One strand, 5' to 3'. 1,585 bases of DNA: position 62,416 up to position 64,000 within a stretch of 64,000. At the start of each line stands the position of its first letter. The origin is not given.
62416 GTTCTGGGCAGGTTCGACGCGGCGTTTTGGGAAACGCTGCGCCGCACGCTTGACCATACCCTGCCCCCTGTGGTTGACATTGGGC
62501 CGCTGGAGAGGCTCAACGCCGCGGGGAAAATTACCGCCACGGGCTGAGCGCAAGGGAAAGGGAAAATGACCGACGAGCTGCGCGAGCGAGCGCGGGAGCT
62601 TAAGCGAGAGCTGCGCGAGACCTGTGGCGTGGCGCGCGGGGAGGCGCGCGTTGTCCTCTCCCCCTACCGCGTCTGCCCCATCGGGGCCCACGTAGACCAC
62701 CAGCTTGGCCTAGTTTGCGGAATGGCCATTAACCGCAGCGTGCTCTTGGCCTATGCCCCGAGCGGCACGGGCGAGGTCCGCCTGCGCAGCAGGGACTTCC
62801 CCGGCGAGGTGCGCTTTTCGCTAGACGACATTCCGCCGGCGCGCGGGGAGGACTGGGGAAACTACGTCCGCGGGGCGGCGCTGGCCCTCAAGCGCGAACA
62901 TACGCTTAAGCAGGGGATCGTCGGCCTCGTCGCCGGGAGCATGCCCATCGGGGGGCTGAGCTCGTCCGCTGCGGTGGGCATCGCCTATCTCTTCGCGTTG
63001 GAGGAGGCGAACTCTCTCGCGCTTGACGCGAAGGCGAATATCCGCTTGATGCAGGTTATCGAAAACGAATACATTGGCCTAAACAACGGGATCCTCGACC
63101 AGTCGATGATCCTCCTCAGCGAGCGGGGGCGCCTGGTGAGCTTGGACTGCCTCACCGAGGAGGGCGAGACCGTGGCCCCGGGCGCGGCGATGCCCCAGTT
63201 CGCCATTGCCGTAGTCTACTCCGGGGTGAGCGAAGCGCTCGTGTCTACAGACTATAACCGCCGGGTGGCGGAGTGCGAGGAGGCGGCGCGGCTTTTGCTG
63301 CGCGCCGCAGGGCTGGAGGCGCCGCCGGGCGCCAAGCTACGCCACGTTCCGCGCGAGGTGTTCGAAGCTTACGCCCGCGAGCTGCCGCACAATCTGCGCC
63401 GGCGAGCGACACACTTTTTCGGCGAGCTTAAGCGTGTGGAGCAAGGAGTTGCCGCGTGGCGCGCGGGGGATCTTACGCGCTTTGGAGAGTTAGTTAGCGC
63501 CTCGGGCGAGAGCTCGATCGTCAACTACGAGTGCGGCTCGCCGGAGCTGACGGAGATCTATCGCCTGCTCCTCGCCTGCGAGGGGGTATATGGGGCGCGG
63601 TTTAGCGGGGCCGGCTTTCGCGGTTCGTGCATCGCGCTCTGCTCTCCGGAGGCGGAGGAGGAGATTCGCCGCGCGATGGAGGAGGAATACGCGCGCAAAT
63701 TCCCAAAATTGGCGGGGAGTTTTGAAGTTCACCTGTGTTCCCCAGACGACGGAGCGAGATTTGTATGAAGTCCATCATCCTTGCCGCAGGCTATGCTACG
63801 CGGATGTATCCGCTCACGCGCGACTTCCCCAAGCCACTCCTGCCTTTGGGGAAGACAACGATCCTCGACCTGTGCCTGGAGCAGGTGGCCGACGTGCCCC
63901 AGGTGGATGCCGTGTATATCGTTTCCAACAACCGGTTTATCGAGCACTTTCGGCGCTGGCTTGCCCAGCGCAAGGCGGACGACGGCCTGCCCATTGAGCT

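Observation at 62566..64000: Plant-type galacturonokinase coupled to a nucleotidyltransferase: a bacterial UDP-GalA salvage route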

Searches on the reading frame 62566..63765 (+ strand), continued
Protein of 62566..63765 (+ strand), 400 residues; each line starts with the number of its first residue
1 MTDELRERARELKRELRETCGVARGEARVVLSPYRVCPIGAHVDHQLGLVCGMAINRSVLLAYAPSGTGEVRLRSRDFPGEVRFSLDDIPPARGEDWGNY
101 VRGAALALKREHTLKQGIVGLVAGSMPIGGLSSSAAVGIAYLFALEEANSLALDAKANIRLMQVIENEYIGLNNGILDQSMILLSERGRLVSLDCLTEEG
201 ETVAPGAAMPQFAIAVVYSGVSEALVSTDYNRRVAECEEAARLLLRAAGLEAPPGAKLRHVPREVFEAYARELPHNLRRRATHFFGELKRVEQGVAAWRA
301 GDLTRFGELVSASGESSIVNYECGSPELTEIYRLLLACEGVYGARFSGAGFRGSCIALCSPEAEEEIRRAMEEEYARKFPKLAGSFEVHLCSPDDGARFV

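Call 52: search_protein_families(library=pfam, proteins=[L075:4163-4975:+, L054:6905-8296:+, L054:8296-9540:+, L054:9527-10729:+, L076:6846-8081:+, L076:8014-9201:+, L076:3179-4216:+, L048:7022-8743:+, L037:6946-7914:+, L021:6181-7302:+], max_evalue=0.0001)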
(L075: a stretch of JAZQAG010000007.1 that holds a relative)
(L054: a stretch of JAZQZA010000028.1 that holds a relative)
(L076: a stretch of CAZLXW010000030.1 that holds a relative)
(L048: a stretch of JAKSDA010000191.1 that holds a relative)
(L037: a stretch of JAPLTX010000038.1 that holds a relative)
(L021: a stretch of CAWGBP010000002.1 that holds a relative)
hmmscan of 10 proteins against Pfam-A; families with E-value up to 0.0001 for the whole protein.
L075:4163-4975:+ (271 aa): 1 family
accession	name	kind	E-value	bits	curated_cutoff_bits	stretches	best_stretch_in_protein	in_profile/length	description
PF01182.26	Glucosamine_iso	-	9.2e-22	78.4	27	1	14-232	6-217/225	Glucosamine-6-phosphate isomerases/6-phosphogluconolactonase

L054:6905-8296:+ (464 aa): 1 family
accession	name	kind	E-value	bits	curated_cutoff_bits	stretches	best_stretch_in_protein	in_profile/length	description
PF01943.22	Polysacc_synt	-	3.1e-16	60.1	28.2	1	33-312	3-263/274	Polysaccharide biosynthesis protein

L054:8296-9540:+ (415 aa): 0 families

L054:9527-10729:+ (401 aa): 3 families
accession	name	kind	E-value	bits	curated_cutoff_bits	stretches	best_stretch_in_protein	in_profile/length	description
PF00534.26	Glycos_transf_1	-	2.6e-25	89.4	26.4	1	214-377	14-170/172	Glycosyl transferases group 1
PF13692.12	Glyco_trans_1_4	-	1.7e-21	77.4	27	1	217-364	3-141/142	Glycosyl transferases group 1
PF13524.12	Glyco_trans_1_2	-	4.4e-06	27.1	25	1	246-387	13-136/144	Glycosyl transferase-like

L076:6846-8081:+ (412 aa): 1 family
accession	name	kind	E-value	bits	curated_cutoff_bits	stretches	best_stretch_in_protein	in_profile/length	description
PF10112.14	Halogen_Hydrol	-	1.8e-14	54.6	29.8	1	271-390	72-191/191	5-bromo-4-chloroindolyl phosphate hydrolysis protein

L076:8014-9201:+ (396 aa): 1 family
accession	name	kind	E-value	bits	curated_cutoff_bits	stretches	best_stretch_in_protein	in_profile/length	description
PF05816.16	TelA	-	6.6e-121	403.9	30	1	67-392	1-331/332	Toxic anion resistance protein (TelA)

L076:3179-4216:+ (346 aa): 1 family
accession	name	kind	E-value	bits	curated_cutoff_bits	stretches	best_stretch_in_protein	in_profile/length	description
PF14027.11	Questin_oxidase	-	7.8e-34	118.2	27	1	36-320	2-340/340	Questin oxidase-like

L048:7022-8743:+ (574 aa): 1 family
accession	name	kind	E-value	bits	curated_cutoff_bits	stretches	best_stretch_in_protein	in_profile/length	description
PF00474.23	SSF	-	4.3e-35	121.8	22.8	1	42-431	5-406/406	Sodium:solute symporter family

L037:6946-7914:+ (323 aa): 2 families
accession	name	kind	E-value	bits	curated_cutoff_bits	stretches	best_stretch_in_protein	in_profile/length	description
PF03734.19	YkuD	-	8.5e-17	62.5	23.4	1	178-320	4-146/146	L,D-transpeptidase catalytic domain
PF01471.23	PG_binding_1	-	4.8e-08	33.5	23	1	35-87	5-57/57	Putative peptidoglycan binding domain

L021:6181-7302:+ (374 aa): 0 families

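Call 60: find_related_loci(query=A4, collection=metagenome_contigs, flank=3000)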
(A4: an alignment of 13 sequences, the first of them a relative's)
Query A4 (247 aa) in metagenome_contigs; peptide patterns used: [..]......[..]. (x = any residue, [..] = any of these).
600 stretches matched a pattern (row limit reached: there are more); 596 encode a relative of the query (tblastn E <= 1e-3); the best 80 are kept; 80 distinct loci.
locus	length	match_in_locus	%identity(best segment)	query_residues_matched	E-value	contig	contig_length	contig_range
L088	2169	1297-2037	100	1-247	4e-175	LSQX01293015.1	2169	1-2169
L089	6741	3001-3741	66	1-247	1e-107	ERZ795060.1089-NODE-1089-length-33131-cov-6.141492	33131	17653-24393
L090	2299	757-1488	52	1-244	1e-84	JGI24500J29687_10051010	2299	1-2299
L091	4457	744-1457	52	1-238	2e-80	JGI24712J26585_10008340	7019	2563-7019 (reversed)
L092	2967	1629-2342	53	1-238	8e-81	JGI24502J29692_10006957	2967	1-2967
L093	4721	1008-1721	52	1-239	9e-77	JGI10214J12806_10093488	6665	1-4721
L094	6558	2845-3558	53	1-238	2e-76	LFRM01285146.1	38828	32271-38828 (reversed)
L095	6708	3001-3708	46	1-236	3e-76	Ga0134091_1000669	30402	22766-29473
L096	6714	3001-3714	48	1-238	4e-76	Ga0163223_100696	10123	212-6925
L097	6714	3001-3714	49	1-238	5e-76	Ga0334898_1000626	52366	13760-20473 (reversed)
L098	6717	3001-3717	49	1-238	1e-75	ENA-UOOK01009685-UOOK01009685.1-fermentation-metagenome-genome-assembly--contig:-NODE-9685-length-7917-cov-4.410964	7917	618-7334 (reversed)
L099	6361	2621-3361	47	1-246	2e-74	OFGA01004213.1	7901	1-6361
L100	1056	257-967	47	1-237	3e-80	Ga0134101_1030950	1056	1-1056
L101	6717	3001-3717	46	1-239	3e-73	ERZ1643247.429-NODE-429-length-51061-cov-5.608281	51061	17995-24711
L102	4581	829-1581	47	1-246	2e-72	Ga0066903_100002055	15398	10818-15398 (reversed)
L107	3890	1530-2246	46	1-239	4e-72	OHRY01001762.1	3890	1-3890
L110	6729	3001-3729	49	1-238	2e-71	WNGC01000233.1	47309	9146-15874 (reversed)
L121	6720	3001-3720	43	1-240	8e-69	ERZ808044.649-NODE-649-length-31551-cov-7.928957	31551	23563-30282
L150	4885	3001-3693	47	1-236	3e-66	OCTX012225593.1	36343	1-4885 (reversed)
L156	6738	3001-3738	41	1-245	6e-66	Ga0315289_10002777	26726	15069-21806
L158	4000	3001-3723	46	1-238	3e-66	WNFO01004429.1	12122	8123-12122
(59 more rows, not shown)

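Call 63: search_protein_families(library=pfam, proteins=[L158:167-2953:+, L092:244-1446:+, L150:3714-4787:+, L121:946-1992:+, L101:1943-2974:+, L107:2507-3571:+, L121:4825-5562:+, L121:5559-6710:+, L110:4264-5112:-, L156:1037-2821:+], max_evalue=0.0001)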
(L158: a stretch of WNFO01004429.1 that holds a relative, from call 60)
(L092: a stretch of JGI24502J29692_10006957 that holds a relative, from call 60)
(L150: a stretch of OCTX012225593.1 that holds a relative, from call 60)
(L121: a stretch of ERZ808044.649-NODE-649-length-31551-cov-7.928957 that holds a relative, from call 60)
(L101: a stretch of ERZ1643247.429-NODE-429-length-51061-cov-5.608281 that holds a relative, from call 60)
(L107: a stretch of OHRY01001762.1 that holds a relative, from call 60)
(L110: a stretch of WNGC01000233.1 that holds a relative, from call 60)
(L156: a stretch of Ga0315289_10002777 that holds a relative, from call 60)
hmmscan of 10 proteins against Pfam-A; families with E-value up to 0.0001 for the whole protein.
L158:167-2953:+ (929 aa): 5 families
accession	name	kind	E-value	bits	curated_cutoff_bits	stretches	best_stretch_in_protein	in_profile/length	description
PF08335.16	GlnD_UR_UTase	-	1e-32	113.6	21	1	206-342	3-139/141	GlnD PII-uridylyltransferase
PF24931.1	ACT_ACR9_3rd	-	1.2e-10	41.7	27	1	838-921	2-85/98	ACR9-like, ACT-like domain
PF01966.28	HD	-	4.5e-05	24.1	22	0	508-603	20-108/116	HD domain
PF03710.21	GlnE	-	4.8e-05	23.3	24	0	69-139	95-173/252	Glutamate-ammonia ligase adenylyltransferase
PF03445.19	DUF294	-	5.6e-05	23.5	21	0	69-148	26-104/138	Putative nucleotidyltransferase DUF294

L092:244-1446:+ (401 aa): 3 families
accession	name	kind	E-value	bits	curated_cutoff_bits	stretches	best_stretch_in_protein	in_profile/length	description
PF03721.20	UDPG_MGDP_dh_N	-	1.5e-34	119.6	27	1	15-181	2-181/187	UDP-glucose/GDP-mannose dehydrogenase family, NAD binding domain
PF00984.24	UDPG_MGDP_dh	-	9.3e-28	96.6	25.4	1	205-294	2-93/94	UDP-glucose/GDP-mannose dehydrogenase family, central domain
PF03720.21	UDPG_MGDP_dh_C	-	1.4e-10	41.9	30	1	313-388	1-80/103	UDP-glucose/GDP-mannose dehydrogenase family, UDP binding domain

L150:3714-4787:+ (358 aa): 6 families
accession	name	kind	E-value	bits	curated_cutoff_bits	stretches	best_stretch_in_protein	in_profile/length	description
PF01370.27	Epimerase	-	4.3e-52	177.3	20.9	1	16-262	1-235/240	NAD dependent epimerase/dehydratase family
PF16363.11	GDP_Man_Dehyd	-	2.4e-45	155.9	27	1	17-347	1-330/332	GDP-mannose 4,6 dehydratase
PF01073.25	3Beta_HSD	-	5.1e-18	65.5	22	1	17-245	1-222/280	3-beta hydroxysteroid dehydrogenase/isomerase family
PF04321.23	RmlD_sub_bind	-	9.4e-16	58.2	27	1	16-258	3-203/287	RmlD substrate binding domain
PF02719.21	Polysacc_synt_2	-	1.6e-14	54.2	20.2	1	16-190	1-156/293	Polysaccharide biosynthesis protein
PF07993.18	NAD_binding_4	-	2.1e-06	27.5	20.1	1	18-204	1-209/258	Male sterility protein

L121:946-1992:+ (349 aa): 2 families
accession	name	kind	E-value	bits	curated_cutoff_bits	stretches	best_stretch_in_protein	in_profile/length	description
PF03462.23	PCRF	-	2.1e-57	194.5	24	1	13-201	2-193/194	PCRF domain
PF00472.26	RF-1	-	9.9e-44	148.4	35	1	211-320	2-116/116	RF-1 domain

L101:1943-2974:+ (344 aa): 1 family
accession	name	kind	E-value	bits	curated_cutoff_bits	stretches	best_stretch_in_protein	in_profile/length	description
PF00849.27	PseudoU_synth_2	-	1e-33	117.2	26.8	1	109-269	1-152/152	RNA pseudouridylate synthase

L107:2507-3571:+ (355 aa): 6 families
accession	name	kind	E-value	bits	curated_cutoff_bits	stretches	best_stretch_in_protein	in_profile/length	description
PF06325.19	PrmA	-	3.1e-84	283.4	22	1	32-352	1-294/296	Ribosomal protein L11 methyltransferase (PrmA)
PF13847.12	Methyltransf_31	-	4.7e-11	43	27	1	208-332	2-124/145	Methyltransferase domain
PF05175.20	MTS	-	1.3e-09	38.4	23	1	195-274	19-95/170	Methyltransferase small domain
PF08242.18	Methyltransf_12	-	3.3e-07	31.4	30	1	214-312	1-97/98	Methyltransferase domain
PF13489.12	Methyltransf_23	-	7.3e-07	29.5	27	1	196-316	6-117/164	Methyltransferase domain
PF13649.12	Methyltransf_25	-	2.9e-06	28.3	27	1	213-290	1-71/97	Methyltransferase domain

L121:4825-5562:+ (246 aa): 2 families
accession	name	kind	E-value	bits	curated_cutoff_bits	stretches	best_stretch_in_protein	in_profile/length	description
PF04452.19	Methyltrans_RNA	-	7e-55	185.5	23.9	1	74-236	3-164/165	RNA methyltransferase domain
PF20260.4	PUA_4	-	9.6e-11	42.1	23.9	1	20-52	3-35/48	RNA methyltransferase PUA domain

L121:5559-6710:+ (384 aa): 1 family
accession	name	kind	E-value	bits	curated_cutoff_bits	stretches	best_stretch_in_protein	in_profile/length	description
PF00266.25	Aminotran_5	-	6.3e-75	252.9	21.5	1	3-365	1-368/371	Aminotransferase class-V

L110:4264-5112:- (283 aa): 1 family
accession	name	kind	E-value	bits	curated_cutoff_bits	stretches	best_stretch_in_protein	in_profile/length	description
PF04519.19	Bactofilin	-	5.8e-20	71.8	27.9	2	178-244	33-97/98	Polymer-forming cytoskeletal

L156:1037-2821:+ (595 aa): 3 families
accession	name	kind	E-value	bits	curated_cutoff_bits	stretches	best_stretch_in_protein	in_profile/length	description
PF02896.24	PEP-utilizers_C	-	2e-119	398.5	22.8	1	265-554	3-292/293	PEP-utilising enzyme, PEP-binding domain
PF05524.18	PEP-utilisers_N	-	5.9e-31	107.6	24.4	1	16-139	1-121/121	PEP-utilising enzyme, N-terminal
PF00391.29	PEP-utilizers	-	3.8e-24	84.5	23.1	1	166-238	2-72/72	PEP-utilising enzyme, mobile domain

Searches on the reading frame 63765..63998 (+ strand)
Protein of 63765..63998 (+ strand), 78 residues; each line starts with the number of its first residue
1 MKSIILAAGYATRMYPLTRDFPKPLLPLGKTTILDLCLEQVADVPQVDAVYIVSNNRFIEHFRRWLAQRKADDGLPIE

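Call 3: search_protein_families(library=pfam, proteins=[window:63765-63998:+], max_evalue=0.01)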
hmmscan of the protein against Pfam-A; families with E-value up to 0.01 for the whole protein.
window:63765-63998:+ (78 aa): 3 families
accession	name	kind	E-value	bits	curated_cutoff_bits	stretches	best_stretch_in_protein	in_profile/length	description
PF00483.29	NTP_transferase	-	9.2e-12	45.5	21.2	1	2-68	1-67/245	Nucleotidyl transferase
PF12804.13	NTP_transf_3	-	4.1e-09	37.3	27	1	4-61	2-53/160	MobA-like NTP transferase domain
PF01128.25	IspD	-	0.00011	22.5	27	1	3-70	3-67/221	2-C-methyl-D-erythritol 4-phosphate cytidylyltransferase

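Call 4: search_protein_families(library=ncbifam, proteins=[window:63765-63998:+], max_evalue=0.01)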
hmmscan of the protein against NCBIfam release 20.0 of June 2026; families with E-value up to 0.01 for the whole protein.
window:63765-63998:+ (78 aa): 29 families (the best 25 are shown)
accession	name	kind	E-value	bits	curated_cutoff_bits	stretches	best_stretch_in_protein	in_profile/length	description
TIGR03992.1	Arch_glmU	subfamily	7.1e-12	44.9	292.1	1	1-63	1-65/393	bifunctional sugar-1-phosphate nucleotidylyltransferase/acetyltransferase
NF041313.1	UDPGP_AglF_Halo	equivalog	9.1e-10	38.4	400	1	1-62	1-64/234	UTP--glucose-1-phosphate uridylyltransferase AglF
NF045761.1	NAMPUrTaseMurU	equivalog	1.2e-08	35.1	250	1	1-44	1-44/226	N-acetylmuramate alpha-1-phosphate uridylyltransferase MurU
NF041173.1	Sug_nt_acttase_Thmprot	equivalog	3.6e-08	32.8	600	1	1-68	1-68/405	bifunctional sugar-1-phosphate nucleotidylyltransferase/acetyltransferase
NF045697.1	MurNAcPUrMurU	equivalog_domain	8.3e-08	31.9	370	1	4-71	1-66/229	N-acetylmuramate alpha-1-phosphate uridylyltransferase MurU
TIGR01208.1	rmlA_long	equivalog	6.2e-07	28.6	320.25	1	2-64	1-62/353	glucose-1-phosphate thymidylyltransferase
TIGR00453.1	ispD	equivalog_domain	3.5e-06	26.6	181.3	1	4-69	3-65/219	2-C-methyl-D-erythritol 4-phosphate cytidylyltransferase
NF045665.1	NTPtran_DVU1551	equivalog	3.7e-06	26.2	315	1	2-53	2-47/359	DVU_1551 family NTP transferase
NF041135.1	IPPtranDIPPsyn_Thcocales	equivalog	8e-06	25.1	580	1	1-70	1-65/419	bifunctional L-myo-inositol-1-phosphate cytidylyltransferase/CDP-L-myo-inositol myo-inositolphosphotransferase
TIGR01099.1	galU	equivalog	1.2e-05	25.1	326.8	1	1-56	2-57/261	UTP--glucose-1-phosphate uridylyltransferase GalU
NF052502.1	man1P_GTase_Rv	exception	5.5e-05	22.2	440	1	2-45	2-45/352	mannose-1-phosphate guanylyltransferase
TIGR03310.1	matur_MocA_YgfJ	equivalog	8.4e-05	22.6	186.45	1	3-62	2-55/188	molybdenum cofactor cytidylyltransferase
NF049965.1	GlMnHpPGnyltfHddC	equivalog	0.00021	21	300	1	1-45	1-45/221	D-glycero-D-manno-heptose 1-phosphate guanosyltransferase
TIGR01207.1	rmlA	equivalog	0.00022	20.5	360.65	1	2-66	1-64/286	glucose-1-phosphate thymidylyltransferase RfbA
NF006899.0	PRK09382.1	equivalog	0.00022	20.5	417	1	3-69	9-72/387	bifunctional 2-C-methyl-D-erythritol 4-phosphate cytidylyltransferase/2-C-methyl-D-erythritol 2,4-cyclodiphosphate synthase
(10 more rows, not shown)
